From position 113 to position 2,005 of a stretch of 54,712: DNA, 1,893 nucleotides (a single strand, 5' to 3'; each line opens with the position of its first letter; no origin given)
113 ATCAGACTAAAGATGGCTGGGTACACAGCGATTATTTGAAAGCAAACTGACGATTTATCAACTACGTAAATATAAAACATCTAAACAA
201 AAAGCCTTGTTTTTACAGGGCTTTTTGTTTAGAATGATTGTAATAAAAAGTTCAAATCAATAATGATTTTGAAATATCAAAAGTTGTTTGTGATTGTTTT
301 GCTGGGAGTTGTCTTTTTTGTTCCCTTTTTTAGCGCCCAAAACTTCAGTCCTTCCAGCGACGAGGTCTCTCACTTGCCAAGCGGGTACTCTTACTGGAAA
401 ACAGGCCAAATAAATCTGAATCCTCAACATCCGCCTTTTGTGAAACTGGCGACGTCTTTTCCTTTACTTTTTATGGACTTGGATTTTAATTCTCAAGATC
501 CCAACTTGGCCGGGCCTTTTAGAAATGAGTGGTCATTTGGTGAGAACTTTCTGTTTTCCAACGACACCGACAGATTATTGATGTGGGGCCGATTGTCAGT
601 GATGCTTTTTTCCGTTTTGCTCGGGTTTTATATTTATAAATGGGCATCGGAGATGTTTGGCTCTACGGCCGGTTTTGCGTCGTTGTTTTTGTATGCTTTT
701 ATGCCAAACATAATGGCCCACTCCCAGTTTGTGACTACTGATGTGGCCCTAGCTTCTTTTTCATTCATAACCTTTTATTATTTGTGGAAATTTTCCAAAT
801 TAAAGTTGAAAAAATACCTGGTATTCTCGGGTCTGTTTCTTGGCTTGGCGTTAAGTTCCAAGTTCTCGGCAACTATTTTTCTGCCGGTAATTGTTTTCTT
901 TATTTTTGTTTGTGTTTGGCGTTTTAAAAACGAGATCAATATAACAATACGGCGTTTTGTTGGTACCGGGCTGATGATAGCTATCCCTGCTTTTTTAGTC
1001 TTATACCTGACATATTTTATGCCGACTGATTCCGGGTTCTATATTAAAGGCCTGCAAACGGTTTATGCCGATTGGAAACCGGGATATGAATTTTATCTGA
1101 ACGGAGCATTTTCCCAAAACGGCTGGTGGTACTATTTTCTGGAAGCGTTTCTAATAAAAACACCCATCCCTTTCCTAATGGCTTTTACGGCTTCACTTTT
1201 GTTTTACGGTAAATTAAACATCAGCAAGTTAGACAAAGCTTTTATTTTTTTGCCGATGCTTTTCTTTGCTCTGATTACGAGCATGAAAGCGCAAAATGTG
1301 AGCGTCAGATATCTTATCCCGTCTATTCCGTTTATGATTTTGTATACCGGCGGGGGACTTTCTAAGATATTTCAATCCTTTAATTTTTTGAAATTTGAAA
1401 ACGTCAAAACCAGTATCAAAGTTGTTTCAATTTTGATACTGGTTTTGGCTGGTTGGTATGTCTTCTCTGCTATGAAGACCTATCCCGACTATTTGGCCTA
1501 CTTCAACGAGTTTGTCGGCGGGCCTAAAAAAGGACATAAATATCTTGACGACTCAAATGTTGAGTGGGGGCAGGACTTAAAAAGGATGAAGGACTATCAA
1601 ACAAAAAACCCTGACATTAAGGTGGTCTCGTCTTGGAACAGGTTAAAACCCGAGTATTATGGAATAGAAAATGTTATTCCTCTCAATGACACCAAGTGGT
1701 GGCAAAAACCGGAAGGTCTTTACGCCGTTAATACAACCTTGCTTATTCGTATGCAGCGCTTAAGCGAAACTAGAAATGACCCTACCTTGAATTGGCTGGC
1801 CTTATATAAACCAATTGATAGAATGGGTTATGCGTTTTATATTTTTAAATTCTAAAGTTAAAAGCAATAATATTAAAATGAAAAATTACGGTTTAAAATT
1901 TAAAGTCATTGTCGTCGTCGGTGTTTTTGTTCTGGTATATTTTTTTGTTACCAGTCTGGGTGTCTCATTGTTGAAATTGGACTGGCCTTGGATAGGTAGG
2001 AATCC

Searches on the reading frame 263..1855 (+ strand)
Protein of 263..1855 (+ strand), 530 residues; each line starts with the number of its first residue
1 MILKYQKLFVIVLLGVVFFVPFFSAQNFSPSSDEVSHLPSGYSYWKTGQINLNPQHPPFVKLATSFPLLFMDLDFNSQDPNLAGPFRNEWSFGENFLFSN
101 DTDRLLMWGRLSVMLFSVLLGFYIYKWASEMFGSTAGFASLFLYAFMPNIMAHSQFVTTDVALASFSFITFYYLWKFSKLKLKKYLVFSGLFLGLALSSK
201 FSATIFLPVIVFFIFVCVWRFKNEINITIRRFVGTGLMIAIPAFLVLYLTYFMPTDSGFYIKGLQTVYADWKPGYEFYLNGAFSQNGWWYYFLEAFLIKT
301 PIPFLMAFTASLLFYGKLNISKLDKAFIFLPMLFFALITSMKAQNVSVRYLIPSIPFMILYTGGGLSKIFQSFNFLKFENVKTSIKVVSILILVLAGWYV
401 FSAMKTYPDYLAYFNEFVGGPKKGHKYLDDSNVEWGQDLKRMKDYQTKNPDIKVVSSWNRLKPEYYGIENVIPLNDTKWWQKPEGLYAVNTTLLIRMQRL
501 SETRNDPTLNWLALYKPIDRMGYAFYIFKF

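Call 10: find_encoding_contigs(protein=window:263-1855:+, flank=10000, max_places=4)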
Protein window:263-1855:+ (530 aa): no gene with exactly this product is on record in the collection.
